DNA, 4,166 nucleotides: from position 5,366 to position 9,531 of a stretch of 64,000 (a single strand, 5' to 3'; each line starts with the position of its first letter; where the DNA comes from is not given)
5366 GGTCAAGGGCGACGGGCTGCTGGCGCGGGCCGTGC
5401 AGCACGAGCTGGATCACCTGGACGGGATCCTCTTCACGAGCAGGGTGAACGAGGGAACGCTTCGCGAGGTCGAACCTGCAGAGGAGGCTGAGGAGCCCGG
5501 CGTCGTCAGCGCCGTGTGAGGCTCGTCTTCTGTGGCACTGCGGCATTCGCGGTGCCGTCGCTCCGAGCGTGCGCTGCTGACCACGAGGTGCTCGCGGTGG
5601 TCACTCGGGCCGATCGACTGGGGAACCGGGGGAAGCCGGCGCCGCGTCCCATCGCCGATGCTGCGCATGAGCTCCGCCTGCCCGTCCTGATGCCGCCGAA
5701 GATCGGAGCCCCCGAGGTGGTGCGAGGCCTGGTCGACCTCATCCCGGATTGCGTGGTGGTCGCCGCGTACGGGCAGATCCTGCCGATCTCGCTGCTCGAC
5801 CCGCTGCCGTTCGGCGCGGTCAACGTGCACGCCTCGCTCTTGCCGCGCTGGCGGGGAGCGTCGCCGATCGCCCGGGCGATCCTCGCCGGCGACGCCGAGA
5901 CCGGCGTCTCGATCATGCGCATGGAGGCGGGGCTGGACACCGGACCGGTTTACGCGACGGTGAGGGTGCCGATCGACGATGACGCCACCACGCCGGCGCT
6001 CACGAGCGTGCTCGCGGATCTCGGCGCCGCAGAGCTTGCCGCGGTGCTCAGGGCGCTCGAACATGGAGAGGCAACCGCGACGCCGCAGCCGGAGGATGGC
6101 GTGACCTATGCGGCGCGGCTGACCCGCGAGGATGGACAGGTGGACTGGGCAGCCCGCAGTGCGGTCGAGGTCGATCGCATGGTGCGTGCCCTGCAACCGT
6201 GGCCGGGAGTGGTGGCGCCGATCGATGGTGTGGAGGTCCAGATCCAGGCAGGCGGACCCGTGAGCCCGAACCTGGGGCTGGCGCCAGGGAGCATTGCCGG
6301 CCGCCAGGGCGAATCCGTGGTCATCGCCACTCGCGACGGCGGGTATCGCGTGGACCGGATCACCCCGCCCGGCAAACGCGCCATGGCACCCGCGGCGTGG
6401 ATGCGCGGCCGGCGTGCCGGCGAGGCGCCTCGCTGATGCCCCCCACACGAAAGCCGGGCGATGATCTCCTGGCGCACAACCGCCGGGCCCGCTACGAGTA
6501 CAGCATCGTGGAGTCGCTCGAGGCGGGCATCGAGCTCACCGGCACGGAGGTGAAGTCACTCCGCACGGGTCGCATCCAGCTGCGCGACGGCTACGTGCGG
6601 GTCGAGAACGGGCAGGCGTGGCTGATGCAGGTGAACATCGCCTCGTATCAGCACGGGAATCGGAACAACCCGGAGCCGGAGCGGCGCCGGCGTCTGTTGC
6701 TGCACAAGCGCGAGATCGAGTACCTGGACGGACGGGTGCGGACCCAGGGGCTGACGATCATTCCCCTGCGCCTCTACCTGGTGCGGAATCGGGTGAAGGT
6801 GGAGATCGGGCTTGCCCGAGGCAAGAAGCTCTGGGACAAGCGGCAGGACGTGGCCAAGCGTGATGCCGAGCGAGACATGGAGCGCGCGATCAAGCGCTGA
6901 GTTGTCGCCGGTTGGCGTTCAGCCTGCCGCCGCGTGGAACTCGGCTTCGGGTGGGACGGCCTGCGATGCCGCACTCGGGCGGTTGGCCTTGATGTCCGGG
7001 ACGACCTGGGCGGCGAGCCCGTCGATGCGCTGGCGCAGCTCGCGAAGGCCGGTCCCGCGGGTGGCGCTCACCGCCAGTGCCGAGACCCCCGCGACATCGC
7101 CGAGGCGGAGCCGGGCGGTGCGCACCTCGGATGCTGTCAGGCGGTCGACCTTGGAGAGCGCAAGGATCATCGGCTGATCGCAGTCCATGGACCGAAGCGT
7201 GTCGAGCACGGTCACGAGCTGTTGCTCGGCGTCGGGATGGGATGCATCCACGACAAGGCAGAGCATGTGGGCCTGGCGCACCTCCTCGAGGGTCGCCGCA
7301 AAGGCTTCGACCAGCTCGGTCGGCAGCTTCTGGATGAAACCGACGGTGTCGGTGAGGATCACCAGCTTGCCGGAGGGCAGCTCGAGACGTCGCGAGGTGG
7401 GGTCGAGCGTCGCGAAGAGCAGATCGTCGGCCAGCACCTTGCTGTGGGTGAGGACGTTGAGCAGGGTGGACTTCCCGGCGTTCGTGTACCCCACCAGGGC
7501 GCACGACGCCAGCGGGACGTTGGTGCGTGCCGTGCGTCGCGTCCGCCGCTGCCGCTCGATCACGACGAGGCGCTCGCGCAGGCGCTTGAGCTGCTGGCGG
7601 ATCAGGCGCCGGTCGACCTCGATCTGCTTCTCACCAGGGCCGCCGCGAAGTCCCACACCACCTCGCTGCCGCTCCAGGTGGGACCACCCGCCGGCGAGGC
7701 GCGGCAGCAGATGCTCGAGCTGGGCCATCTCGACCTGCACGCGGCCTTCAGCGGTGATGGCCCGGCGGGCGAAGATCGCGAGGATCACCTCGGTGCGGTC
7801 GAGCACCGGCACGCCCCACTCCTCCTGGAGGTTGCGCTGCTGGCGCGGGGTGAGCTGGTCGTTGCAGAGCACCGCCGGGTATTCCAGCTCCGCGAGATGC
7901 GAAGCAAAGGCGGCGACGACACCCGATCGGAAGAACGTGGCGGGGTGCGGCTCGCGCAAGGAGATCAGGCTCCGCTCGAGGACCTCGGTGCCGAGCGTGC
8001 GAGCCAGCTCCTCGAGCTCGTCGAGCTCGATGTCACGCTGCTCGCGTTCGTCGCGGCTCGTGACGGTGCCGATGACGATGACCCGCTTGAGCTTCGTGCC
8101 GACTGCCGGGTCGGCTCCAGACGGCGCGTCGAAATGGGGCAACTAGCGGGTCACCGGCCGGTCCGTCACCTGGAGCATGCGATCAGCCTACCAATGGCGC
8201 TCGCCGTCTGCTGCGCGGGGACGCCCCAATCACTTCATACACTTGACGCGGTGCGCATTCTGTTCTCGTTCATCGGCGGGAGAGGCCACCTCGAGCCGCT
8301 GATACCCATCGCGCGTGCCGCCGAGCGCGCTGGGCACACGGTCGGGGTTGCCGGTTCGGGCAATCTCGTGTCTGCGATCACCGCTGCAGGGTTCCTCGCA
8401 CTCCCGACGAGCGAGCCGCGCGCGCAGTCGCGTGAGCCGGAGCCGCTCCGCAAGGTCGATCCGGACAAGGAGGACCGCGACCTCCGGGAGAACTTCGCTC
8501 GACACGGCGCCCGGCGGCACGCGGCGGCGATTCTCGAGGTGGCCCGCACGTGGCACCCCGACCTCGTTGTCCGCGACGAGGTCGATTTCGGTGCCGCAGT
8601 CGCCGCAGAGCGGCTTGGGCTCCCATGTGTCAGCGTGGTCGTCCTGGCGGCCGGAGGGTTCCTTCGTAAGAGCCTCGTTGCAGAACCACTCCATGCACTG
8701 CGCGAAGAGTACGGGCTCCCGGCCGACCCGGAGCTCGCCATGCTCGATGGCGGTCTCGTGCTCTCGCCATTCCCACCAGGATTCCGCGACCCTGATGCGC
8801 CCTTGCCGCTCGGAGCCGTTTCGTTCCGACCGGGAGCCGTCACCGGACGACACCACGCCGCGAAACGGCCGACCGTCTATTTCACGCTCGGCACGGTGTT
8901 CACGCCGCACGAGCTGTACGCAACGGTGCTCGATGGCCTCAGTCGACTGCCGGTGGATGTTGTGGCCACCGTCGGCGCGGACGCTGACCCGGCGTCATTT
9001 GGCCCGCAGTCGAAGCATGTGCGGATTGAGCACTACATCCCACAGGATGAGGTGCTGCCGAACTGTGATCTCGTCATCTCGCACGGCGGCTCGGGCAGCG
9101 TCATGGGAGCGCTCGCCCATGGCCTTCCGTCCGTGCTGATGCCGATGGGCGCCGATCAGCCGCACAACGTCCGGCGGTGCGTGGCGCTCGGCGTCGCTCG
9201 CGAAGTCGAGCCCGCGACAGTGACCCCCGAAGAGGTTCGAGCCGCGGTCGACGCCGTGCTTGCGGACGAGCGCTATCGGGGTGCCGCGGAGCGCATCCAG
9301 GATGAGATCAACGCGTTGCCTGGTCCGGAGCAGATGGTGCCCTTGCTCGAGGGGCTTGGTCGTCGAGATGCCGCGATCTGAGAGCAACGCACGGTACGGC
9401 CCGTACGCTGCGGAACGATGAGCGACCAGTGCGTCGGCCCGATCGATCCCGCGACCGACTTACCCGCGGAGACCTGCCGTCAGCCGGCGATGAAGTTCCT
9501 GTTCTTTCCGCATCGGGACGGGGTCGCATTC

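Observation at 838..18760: Five unrelated terminus-anchored tandem arrays lie within 18 kb, and none was seen in the remaining 45 kb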

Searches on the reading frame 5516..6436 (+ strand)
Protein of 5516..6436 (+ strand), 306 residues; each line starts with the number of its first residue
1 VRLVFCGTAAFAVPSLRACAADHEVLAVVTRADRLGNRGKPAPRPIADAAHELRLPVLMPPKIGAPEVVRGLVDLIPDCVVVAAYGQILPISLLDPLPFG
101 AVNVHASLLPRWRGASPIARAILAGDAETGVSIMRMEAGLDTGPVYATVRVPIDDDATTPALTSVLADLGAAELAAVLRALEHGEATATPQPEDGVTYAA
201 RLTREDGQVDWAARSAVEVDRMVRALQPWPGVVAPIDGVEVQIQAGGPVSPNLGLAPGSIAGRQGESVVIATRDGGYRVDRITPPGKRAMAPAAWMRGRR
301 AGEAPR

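Call 14: search_protein_families(library=pfam, proteins=[window:5516-6436:+], max_evalue=0.001)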
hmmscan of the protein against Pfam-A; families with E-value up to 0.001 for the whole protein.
window:5516-6436:+ (306 aa): 2 families
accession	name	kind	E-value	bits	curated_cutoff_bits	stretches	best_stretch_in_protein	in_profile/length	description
PF00551.24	Formyl_trans_N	-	6.5e-32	111.2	26.1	1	3-175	3-178/181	Formyl transferase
PF02911.23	Formyl_trans_C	-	4.1e-19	69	21.1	1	201-299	1-99/100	Formyl transferase, C-terminal domain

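Call 17: find_homologous_proteins(query=window:5516-6436:+, max_evalue=1e-20)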
Query window:5516-6436:+ (306 aa): 7997 proteins with E <= 1e-20 among 8000 candidates; the best 120 are listed.
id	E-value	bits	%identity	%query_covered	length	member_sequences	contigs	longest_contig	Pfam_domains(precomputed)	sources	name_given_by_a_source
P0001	4.0e-172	590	99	91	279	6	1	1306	PF00551.25,PF02911.24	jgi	jgi:methionyl-tRNA formyltransferase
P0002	9.2e-172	588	90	99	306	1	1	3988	PF00551.25,PF02911.24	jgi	jgi:methionyl-tRNA formyltransferase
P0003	5.4e-168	576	89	98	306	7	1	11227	PF00551.25,PF02911.24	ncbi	-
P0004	8.4e-166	569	86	97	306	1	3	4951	PF00551.25,PF02911.24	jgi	jgi:methionyl-tRNA formyltransferase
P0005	4.7e-161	553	85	99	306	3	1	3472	PF00551.25,PF02911.24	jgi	jgi:methionyl-tRNA formyltransferase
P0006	6.6e-161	553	85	99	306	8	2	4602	PF00551.25,PF02911.24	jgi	jgi:methionyl-tRNA formyltransferase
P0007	2.1e-160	551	85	99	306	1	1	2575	PF00551.25,PF02911.24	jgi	jgi:methionyl-tRNA formyltransferase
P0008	1.2e-159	549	85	99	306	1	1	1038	PF00551.25,PF02911.24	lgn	-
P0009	3.6e-159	547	84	100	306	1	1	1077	PF00551.25,PF02911.24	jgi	jgi:methionyl-tRNA formyltransferase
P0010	4.6e-159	547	84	99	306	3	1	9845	PF00551.25,PF02911.24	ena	-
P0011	4.8e-158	543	83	99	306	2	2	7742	PF00551.25,PF02911.24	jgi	jgi:methionyl-tRNA formyltransferase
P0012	1.9e-157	541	82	100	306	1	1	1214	PF00551.25,PF02911.24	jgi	jgi:methionyl-tRNA formyltransferase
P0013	3.1e-157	541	83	99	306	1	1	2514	PF00551.25,PF02911.24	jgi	jgi:methionyl-tRNA formyltransferase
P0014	3.4e-157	540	83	99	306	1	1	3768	PF00551.25,PF02911.24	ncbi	-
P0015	7.8e-157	539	84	99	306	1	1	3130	PF00551.25,PF02911.24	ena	-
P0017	1.4e-155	535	83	99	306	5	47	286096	PF00551.25,PF02911.24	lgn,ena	-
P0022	4.3e-152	524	81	100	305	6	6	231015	PF00551.25,PF02911.24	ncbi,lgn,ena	-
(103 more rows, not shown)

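Call 19: find_encoding_contigs(protein=P0003, flank=10000, max_places=3)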
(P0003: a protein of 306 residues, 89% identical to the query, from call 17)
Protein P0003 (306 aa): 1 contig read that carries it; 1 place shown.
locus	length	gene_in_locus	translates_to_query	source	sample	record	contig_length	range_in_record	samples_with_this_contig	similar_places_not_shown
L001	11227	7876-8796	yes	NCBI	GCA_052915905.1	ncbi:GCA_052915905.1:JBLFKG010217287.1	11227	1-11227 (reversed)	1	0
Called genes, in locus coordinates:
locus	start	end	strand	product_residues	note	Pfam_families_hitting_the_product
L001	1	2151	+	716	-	?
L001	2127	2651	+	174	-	PF01252:Peptidase_A8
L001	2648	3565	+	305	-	PF01479:S4 (weak), PF00849:PseudoU_synth_2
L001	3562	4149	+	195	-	PF00625:Guanylate_kin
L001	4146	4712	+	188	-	PF02441:Flavoprotein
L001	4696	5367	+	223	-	PF04127:DFP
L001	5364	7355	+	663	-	PF17764:PriA_3primeBD, PF00270:DEAD, PF04851:ResIII, PF18319:Zn_ribbon_PriA (weak), PF00271:Helicase_C (weak), PF18074:PriA_C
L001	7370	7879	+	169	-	PF01327:Pep_deformylase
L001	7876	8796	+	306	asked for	PF00551:Formyl_trans_N, PF02911:Formyl_trans_C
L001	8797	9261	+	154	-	PF01668:SmpB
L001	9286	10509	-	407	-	PF03193:RsgA_GTPase (faint), PF13167:GTP-bdg_N, PF16360:GTP-bdg_M, PF00009:GTP_EFTU (faint), PF01926:MMR_HSR1, PF02421:FeoB_N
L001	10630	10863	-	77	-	-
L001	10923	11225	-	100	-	?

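Call 20: find_encoding_contigs(protein=P0017, flank=10000, max_places=3)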
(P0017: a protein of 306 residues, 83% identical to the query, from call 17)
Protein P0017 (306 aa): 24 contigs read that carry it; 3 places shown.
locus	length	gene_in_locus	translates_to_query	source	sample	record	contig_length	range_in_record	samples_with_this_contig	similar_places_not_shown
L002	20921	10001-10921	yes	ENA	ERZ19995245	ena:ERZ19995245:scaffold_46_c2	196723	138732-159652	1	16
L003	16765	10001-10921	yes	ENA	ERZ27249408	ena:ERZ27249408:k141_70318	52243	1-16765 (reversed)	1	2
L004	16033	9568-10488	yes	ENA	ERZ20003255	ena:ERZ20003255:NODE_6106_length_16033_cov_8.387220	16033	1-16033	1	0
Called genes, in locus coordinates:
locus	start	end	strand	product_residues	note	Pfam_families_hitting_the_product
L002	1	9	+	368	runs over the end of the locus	PF00091:Tubulin, PF12327:FtsZ_C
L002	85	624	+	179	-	PF22811:Zn_ribbon_NrdR, PF03477:ATP-cone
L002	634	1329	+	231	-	PF01168:Ala_racemase_N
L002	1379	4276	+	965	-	PF00133:tRNA-synt_1, PF09334:tRNA-synt_1g (weak), PF08264:Anticodon_1, PF19302:DUF5915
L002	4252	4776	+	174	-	PF01252:Peptidase_A8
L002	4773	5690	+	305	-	PF01479:S4 (weak), PF00849:PseudoU_synth_2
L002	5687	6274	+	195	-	PF00625:Guanylate_kin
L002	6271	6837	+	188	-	PF02441:Flavoprotein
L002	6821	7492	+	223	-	PF04127:DFP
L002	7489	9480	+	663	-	PF17764:PriA_3primeBD, PF00270:DEAD, PF04851:ResIII, PF18319:Zn_ribbon_PriA (weak), PF00271:Helicase_C (weak), PF18074:PriA_C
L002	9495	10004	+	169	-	PF01327:Pep_deformylase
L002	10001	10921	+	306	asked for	PF00551:Formyl_trans_N, PF02911:Formyl_trans_C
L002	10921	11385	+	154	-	PF01668:SmpB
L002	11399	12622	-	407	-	PF03193:RsgA_GTPase (faint), PF13167:GTP-bdg_N, PF16360:GTP-bdg_M, PF00009:GTP_EFTU (faint), PF01926:MMR_HSR1, PF02421:FeoB_N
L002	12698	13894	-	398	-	PF05977:MFS_3, PF07690:MFS_1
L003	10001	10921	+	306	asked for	PF00551:Formyl_trans_N, PF02911:Formyl_trans_C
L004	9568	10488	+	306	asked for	PF00551:Formyl_trans_N, PF02911:Formyl_trans_C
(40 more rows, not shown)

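Call 21: find_encoding_contigs(protein=P0022, flank=10000, max_places=3)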
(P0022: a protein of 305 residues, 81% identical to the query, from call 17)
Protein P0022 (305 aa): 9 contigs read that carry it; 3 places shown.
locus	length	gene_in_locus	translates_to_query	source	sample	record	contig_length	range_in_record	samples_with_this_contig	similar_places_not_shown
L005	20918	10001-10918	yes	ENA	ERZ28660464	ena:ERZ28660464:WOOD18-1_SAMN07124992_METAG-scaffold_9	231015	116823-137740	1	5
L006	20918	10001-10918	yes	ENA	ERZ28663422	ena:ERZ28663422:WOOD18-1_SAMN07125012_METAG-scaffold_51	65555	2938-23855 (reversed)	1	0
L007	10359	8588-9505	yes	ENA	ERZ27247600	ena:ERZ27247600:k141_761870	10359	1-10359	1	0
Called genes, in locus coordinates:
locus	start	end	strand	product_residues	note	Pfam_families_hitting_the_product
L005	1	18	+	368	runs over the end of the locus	PF00091:Tubulin, PF12327:FtsZ_C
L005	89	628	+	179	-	PF22811:Zn_ribbon_NrdR, PF03477:ATP-cone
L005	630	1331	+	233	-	PF01168:Ala_racemase_N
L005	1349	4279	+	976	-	PF00133:tRNA-synt_1, PF09334:tRNA-synt_1g (weak), PF08264:Anticodon_1, PF19302:DUF5915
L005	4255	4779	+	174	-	PF01252:Peptidase_A8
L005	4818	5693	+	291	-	PF01479:S4 (weak), PF00849:PseudoU_synth_2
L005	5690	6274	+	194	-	PF00625:Guanylate_kin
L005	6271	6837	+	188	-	PF02441:Flavoprotein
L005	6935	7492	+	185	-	PF04127:DFP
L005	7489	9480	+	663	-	PF17764:PriA_3primeBD, PF00270:DEAD, PF04851:ResIII, PF18319:Zn_ribbon_PriA (weak), PF00271:Helicase_C (weak), PF18074:PriA_C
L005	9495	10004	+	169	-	PF01327:Pep_deformylase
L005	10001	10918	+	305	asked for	PF00551:Formyl_trans_N, PF02911:Formyl_trans_C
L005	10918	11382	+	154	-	PF01668:SmpB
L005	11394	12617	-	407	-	PF03193:RsgA_GTPase (faint), PF13167:GTP-bdg_N, PF16360:GTP-bdg_M, PF00009:GTP_EFTU (faint), PF01926:MMR_HSR1, PF02421:FeoB_N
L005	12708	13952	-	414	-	PF05977:MFS_3, PF07690:MFS_1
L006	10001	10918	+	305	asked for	PF00551:Formyl_trans_N, PF02911:Formyl_trans_C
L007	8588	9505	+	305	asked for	PF00551:Formyl_trans_N, PF02911:Formyl_trans_C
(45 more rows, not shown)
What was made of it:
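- On MIRU-type intercistronic repeat family: Met for arrays 1 (rluD/gmk) and 2 (coaB/priA) (calls 14, 19-21).
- Tried and rejected: Rejected. coaC and coaB are separate overlapping genes throughout this clade (calls 19-21).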

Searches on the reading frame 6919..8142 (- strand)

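Call 14: search_protein_families(library=pfam, proteins=[window:6919-8142:-], max_evalue=0.001)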
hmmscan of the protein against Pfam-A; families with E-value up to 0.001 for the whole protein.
window:6919-8142:- (407 aa): 7 families
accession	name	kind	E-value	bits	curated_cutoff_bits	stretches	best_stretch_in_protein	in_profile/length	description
PF16360.10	GTP-bdg_M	-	3.7e-25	88.7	29.5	1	127-206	1-79/79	GTP-binding GTPase Middle Region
PF13167.11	GTP-bdg_N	-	1.1e-24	87.3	25.4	1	39-125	3-89/89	GTP-binding GTPase N-terminal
PF01926.29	MMR_HSR1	-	4.2e-20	72.4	21.9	1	214-331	2-113/113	50S ribosome-binding GTPase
PF02421.24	FeoB_N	-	4e-13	49.6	27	1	214-373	3-156/156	Ferrous iron transport protein B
PF00009.33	GTP_EFTU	-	2.8e-06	27.5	26.5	1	287-374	89-183/188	Elongation factor Tu GTP binding domain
PF03193.22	RsgA_GTPase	-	5.5e-06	26.7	30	0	193-237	87-132/174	RsgA GTPase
PF00350.29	Dynamin_N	-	0.00093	19.7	27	0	215-248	2-35/168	Dynamin family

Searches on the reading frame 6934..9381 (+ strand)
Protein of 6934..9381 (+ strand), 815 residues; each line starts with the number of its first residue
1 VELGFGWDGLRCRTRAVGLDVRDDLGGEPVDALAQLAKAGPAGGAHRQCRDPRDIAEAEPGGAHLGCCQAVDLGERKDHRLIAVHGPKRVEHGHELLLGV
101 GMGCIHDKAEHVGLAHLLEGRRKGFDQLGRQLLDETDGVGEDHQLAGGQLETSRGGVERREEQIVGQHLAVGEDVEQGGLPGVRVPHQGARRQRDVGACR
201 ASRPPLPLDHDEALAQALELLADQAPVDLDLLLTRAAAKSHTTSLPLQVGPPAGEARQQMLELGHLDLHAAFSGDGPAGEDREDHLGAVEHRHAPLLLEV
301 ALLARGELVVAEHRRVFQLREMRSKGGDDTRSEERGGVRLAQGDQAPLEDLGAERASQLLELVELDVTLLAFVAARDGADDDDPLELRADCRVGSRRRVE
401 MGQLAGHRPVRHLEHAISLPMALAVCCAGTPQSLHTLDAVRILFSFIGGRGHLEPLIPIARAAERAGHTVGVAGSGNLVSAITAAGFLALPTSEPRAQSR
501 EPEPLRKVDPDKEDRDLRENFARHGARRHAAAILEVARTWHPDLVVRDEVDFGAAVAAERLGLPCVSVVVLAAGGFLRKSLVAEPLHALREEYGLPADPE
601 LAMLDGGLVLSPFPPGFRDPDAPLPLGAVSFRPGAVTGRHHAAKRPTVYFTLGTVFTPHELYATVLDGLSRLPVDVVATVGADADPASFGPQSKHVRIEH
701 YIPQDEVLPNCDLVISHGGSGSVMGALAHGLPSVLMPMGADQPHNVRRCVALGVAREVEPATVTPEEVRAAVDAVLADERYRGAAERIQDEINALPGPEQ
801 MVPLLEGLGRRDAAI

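Call 14: search_protein_families(library=pfam, proteins=[window:6934-9381:+], max_evalue=0.001)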
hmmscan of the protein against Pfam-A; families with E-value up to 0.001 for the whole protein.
window:6934-9381:+ (815 aa): 4 families
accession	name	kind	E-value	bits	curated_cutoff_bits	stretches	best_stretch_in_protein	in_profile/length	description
PF06722.18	EryCIII-like_C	-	1.8e-24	86.8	31.7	1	664-806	2-143/145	Erythromycin biosynthesis protein CIII-like, C-terminal domain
PF00201.24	UDPGT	-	1.7e-16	60.5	19.5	1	645-784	275-414/499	UDP-glucoronosyl and UDP-glucosyl transferase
PF04101.22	Glyco_tran_28_C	-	6.5e-11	43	22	1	694-781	54-146/166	Glycosyltransferase family 28 C-terminal domain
PF21036.3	EryCIII-like_N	-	2.2e-08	34.5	27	1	464-590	4-148/216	Erythromycin biosynthesis protein CIII-like, N-terminal domain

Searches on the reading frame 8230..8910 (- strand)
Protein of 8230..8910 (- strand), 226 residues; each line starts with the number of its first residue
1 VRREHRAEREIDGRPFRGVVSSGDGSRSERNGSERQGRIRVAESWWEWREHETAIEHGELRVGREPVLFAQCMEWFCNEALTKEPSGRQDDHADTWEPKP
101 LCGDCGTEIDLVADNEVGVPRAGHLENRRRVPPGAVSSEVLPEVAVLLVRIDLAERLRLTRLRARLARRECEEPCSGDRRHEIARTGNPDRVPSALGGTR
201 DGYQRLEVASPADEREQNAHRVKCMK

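Call 16: search_protein_families(library=pfam, proteins=[window:8230-8910:-], max_evalue=0.001)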
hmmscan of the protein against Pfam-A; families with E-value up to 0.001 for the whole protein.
window:8230-8910:- (226 aa): 0 families
